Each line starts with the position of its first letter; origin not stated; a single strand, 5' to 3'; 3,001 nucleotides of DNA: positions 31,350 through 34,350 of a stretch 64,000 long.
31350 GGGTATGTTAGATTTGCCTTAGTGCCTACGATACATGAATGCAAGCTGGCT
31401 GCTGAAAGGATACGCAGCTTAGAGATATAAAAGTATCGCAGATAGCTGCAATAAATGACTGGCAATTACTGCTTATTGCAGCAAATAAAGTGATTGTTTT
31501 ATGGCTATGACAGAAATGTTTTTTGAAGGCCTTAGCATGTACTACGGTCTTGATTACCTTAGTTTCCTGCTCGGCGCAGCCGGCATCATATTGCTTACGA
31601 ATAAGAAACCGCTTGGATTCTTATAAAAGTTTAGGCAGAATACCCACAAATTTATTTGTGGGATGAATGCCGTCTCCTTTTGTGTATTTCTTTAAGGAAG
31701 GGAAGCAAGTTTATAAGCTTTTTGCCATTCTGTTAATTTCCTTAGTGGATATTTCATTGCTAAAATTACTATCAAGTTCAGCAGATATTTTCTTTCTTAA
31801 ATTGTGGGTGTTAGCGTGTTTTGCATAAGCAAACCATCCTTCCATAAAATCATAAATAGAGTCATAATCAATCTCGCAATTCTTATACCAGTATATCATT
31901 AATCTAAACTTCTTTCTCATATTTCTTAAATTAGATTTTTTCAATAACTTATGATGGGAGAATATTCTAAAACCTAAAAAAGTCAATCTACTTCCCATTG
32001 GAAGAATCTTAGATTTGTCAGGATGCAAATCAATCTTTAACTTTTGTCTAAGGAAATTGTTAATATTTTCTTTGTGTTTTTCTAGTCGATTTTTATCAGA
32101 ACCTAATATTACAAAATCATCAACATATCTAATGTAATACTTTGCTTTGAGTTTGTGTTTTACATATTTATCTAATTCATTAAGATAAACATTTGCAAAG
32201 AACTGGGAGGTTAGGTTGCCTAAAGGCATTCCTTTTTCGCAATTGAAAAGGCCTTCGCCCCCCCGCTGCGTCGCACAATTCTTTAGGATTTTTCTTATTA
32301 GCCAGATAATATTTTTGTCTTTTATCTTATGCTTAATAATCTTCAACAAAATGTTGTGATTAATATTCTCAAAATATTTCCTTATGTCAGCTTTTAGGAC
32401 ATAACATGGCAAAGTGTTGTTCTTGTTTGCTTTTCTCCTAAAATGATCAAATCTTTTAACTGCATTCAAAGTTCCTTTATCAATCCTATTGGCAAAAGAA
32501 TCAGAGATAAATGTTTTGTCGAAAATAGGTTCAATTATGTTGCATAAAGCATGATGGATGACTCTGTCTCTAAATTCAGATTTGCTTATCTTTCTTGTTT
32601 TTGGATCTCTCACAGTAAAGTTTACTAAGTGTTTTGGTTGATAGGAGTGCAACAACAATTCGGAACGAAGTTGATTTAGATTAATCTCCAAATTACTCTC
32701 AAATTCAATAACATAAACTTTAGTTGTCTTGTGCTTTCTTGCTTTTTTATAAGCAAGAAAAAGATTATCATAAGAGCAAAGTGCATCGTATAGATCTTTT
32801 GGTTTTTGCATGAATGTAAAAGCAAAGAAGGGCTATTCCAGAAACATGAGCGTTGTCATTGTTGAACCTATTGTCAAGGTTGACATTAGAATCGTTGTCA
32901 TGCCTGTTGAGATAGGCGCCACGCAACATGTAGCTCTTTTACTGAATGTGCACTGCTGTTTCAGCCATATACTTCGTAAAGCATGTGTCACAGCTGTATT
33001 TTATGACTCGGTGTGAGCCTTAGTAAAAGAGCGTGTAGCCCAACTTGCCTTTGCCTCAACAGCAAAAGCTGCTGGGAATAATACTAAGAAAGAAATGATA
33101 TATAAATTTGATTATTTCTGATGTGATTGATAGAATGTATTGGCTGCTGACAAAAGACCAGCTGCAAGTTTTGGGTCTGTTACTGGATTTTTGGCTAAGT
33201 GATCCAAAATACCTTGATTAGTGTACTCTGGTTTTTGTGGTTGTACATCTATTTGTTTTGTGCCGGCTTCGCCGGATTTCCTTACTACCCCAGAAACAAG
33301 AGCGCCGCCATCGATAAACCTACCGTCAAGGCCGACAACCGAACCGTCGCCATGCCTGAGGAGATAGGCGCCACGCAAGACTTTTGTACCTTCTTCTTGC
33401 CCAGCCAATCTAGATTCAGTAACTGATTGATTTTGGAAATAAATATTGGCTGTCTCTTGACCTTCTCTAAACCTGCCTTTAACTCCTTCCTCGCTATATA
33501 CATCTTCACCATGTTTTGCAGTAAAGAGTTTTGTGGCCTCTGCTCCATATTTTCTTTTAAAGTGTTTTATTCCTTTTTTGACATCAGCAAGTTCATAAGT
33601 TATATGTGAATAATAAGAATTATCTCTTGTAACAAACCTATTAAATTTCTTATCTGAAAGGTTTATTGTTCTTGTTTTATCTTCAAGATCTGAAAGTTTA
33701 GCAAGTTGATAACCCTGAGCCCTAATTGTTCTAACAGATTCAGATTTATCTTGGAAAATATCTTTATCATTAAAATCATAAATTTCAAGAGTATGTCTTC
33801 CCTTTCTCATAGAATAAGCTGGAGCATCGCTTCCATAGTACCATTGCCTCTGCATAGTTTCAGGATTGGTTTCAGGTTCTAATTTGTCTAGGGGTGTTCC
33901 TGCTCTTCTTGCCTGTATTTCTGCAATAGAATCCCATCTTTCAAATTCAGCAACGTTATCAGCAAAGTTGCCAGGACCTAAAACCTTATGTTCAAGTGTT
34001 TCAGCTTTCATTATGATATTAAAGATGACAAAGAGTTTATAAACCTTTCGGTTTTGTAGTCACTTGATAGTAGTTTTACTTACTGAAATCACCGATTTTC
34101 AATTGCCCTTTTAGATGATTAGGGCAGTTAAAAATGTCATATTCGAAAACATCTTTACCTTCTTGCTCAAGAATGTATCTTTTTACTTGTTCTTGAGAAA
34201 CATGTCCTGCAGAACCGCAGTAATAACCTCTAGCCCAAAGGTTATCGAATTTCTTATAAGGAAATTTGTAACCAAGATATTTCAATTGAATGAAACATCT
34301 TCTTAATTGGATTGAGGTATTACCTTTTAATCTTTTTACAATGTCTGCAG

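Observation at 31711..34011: Complete diversity-generating retroelement (RT + TR + VR-bearing target) in an archaeal chromosome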

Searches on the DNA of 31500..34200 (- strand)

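Call 10: search_rna_families(source=window, start=31500, end=34200, threshold=evalue, max_evalue=1, show_alignments=3)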
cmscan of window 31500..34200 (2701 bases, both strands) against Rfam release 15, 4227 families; matches with E-value up to 1: 2.
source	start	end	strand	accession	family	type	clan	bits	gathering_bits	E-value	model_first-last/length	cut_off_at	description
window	32925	33076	-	RF03019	RT-16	Gene; sRNA;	-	78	50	8.3e-12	1-158/158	no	RT-16 RNA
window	32951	33071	-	RF03106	RT-11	Gene; sRNA;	-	29.6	143.5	0.001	1-147/147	no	RT-11 RNA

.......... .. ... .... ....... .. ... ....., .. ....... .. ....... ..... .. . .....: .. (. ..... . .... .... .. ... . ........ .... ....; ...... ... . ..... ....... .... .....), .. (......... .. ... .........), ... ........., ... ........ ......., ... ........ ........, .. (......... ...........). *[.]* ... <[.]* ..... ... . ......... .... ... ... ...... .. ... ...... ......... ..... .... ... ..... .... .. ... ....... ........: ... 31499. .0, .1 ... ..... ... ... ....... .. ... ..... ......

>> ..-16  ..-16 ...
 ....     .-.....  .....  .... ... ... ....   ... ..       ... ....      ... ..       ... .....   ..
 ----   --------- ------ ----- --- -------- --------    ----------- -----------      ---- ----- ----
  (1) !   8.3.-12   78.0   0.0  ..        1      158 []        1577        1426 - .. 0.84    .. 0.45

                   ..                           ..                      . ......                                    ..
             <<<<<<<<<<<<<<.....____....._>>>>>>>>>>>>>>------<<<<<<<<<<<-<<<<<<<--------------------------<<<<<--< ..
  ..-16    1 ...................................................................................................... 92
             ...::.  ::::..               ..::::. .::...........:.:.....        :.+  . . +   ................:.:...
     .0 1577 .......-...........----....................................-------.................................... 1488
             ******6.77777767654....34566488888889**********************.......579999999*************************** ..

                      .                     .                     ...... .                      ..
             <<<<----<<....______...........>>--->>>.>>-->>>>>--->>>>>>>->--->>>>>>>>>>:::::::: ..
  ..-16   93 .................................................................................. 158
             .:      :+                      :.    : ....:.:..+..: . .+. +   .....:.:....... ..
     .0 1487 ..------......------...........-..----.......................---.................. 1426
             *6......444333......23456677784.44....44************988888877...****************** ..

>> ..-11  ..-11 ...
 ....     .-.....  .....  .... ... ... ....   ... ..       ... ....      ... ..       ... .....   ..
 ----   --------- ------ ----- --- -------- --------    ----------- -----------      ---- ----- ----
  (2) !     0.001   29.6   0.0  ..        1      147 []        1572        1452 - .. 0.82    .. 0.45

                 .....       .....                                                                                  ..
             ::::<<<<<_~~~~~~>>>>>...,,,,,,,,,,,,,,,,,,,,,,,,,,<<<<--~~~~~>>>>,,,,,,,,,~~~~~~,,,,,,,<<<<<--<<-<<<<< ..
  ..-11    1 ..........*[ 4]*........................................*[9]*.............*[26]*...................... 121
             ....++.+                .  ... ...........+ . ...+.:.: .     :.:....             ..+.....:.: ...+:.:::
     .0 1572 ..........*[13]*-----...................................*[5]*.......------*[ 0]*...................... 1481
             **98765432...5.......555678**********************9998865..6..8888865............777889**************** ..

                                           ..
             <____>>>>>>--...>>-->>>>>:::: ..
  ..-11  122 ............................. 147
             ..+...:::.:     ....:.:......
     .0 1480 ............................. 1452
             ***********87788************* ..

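Call 34: search_rna_families(sources=[L001, L002, L003, L007, L008, L009], threshold=gathering)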
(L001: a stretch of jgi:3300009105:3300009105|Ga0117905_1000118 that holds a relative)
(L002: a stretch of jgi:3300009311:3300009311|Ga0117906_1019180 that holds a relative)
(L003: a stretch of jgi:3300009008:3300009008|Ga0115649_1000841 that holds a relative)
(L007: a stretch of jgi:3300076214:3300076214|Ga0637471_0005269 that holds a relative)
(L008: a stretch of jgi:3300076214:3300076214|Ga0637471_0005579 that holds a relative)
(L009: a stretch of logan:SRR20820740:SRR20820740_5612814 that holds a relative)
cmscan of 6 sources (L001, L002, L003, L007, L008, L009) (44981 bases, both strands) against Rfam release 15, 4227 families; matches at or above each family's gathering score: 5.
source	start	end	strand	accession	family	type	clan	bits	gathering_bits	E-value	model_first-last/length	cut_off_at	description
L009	1413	1687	-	RF01857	Archaea_SRP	Gene;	CL00003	146.1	96.5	1.1e-33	1-317/317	no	Archaeal signal recognition particle RNA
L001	6936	7087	+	RF03019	RT-16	Gene; sRNA;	-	81.8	50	2.3e-11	1-158/158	no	RT-16 RNA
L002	3181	3332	+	RF03019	RT-16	Gene; sRNA;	-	81.8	50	2.3e-11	1-158/158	no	RT-16 RNA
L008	4651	4805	+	RF03019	RT-16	Gene; sRNA;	-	77.7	50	1.6e-10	1-158/158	no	RT-16 RNA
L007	5184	5357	+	RF02003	group-II-D1D4-4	Intron;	CL00102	71.8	49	6.8e-14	1-138/138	no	Group II catalytic intron D1-D4-4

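Call 65: search_rna_families(sources=[L020, L021, L023, L024, L025, L026, L027, L029, L030, L031, L032, L033, L035, L036, L037, L038, L039, L040, L041], threshold=gathering)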
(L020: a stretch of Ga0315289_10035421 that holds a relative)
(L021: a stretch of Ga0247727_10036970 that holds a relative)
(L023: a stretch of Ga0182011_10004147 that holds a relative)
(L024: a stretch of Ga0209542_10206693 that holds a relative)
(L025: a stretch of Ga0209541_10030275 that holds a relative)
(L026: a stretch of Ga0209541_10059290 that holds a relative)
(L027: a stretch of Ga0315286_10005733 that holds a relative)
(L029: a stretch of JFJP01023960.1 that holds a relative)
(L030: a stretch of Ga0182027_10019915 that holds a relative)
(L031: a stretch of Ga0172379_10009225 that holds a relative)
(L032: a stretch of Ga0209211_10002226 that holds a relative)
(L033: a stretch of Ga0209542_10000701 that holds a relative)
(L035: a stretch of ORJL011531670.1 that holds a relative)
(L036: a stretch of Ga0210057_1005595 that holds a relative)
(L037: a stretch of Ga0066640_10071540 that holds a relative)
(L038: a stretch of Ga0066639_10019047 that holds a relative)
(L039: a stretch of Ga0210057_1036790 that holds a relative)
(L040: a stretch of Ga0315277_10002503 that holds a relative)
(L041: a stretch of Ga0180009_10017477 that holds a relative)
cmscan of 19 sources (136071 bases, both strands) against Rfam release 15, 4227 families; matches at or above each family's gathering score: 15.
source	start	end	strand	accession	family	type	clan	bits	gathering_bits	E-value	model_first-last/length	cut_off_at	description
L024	108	243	+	RF03019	RT-16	Gene; sRNA;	-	100.7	50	8.7e-15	1-158/158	no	RT-16 RNA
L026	355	487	+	RF03019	RT-16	Gene; sRNA;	-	96.6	50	6.1e-14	1-158/158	no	RT-16 RNA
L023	5735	5902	+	RF03019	RT-16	Gene; sRNA;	-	96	50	8e-14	1-158/158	no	RT-16 RNA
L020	512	672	+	RF03019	RT-16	Gene; sRNA;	-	93.6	50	2.5e-13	1-158/158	no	RT-16 RNA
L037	390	526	+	RF03019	RT-16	Gene; sRNA;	-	91.3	50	7.5e-13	1-158/158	no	RT-16 RNA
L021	254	392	+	RF03019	RT-16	Gene; sRNA;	-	84.5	50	1.9e-11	1-158/158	no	RT-16 RNA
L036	4832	5000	-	RF03019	RT-16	Gene; sRNA;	-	80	50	1.6e-10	1-158/158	no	RT-16 RNA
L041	1695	1850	-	RF03019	RT-16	Gene; sRNA;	-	80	50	1.6e-10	1-158/158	no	RT-16 RNA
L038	3447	3576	+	RF03019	RT-16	Gene; sRNA;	-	78.1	50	4e-10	1-158/158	no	RT-16 RNA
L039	308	437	+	RF03019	RT-16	Gene; sRNA;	-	78.1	50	4e-10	1-158/158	no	RT-16 RNA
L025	1570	1711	+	RF03019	RT-16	Gene; sRNA;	-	76.1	50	1e-09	1-158/158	no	RT-16 RNA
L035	5725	5877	+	RF03019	RT-16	Gene; sRNA;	-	73.8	50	3.1e-09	1-158/158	no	RT-16 RNA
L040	5205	5416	+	RF03019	RT-16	Gene; sRNA;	-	71.1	50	1.1e-08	1-158/158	no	RT-16 RNA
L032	4739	4893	-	RF03019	RT-16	Gene; sRNA;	-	64.7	50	2.3e-07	1-158/158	no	RT-16 RNA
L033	3191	3313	+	RF03019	RT-16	Gene; sRNA;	-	60.9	50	1.4e-06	1-158/158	no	RT-16 RNA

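Call 66: search_rna_families(sources=[L042, L043, L044, L045, L046, L047, L048, L049, L050, L052, L053, L054, L056, L057, L059, L060, L061, L062, L063, L064], threshold=gathering)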
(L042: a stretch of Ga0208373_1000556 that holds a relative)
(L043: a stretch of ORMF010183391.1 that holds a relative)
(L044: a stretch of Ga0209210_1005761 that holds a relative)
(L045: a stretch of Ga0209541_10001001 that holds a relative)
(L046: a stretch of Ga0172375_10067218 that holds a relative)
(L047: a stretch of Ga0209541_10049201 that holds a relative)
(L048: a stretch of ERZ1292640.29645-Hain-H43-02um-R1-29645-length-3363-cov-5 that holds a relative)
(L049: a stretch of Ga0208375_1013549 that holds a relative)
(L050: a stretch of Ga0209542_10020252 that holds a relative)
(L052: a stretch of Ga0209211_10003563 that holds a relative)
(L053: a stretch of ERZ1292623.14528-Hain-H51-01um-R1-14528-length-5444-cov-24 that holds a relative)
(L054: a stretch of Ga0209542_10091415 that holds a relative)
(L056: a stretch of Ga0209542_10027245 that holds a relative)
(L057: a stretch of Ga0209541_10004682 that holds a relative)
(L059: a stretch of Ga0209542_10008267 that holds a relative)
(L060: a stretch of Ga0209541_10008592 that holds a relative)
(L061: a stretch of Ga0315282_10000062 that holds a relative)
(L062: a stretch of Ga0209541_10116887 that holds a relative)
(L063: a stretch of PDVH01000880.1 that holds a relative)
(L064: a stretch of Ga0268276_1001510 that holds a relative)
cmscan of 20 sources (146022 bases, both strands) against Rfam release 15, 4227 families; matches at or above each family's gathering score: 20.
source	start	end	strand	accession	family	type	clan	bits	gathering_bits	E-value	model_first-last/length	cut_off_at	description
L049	556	689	+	RF03019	RT-16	Gene; sRNA;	-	107.5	50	3.8e-16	1-158/158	no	RT-16 RNA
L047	3122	3269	+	RF03019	RT-16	Gene; sRNA;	-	106.9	50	5e-16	1-158/158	no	RT-16 RNA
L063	1070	1241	+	RF03019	RT-16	Gene; sRNA;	-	97.2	50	4.9e-14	1-158/158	no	RT-16 RNA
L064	5695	5869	+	RF03019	RT-16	Gene; sRNA;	-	95.6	50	1.1e-13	1-158/158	no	RT-16 RNA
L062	100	291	+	RF03019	RT-16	Gene; sRNA;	-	91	50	9.4e-13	1-158/158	no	RT-16 RNA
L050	5635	5826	+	RF03019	RT-16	Gene; sRNA;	-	86.6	50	7.5e-12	1-158/158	no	RT-16 RNA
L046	472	637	+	RF03019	RT-16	Gene; sRNA;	-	83.9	50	2.7e-11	1-158/158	no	RT-16 RNA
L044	1467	1618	+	RF03019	RT-16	Gene; sRNA;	-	79.8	50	1.9e-10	1-158/158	no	RT-16 RNA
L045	151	302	+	RF03019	RT-16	Gene; sRNA;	-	79.8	50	1.9e-10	1-158/158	no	RT-16 RNA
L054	850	1029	+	RF03019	RT-16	Gene; sRNA;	-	78.8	50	3e-10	1-158/158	no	RT-16 RNA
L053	296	492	+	RF03019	RT-16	Gene; sRNA;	-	77.8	50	5e-10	1-158/158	no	RT-16 RNA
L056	2428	2613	+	RF03019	RT-16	Gene; sRNA;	-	71.9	50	7.9e-09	1-158/158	no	RT-16 RNA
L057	369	554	+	RF03019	RT-16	Gene; sRNA;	-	71.9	50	7.9e-09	1-158/158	no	RT-16 RNA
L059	4503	4575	-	RF00005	tRNA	Gene; tRNA;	CL00001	70.7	29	4.5e-13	1-71/71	no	tRNA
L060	9387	9459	-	RF00005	tRNA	Gene; tRNA;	CL00001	70.7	29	4.5e-13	1-71/71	no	tRNA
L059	870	1006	+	RF03019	RT-16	Gene; sRNA;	-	67.4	50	6.8e-08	1-158/158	no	RT-16 RNA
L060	5754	5890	+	RF03019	RT-16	Gene; sRNA;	-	67.4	50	6.8e-08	1-158/158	no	RT-16 RNA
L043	1412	1548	+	RF03019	RT-16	Gene; sRNA;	-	67.3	50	7.3e-08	1-158/158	no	RT-16 RNA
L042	4773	4980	-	RF03019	RT-16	Gene; sRNA;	-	63.4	50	4.5e-07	1-158/158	no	RT-16 RNA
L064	9904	9975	-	RF00005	tRNA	Gene; tRNA;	CL00001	56.5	29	3.7e-09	1-71/71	no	tRNA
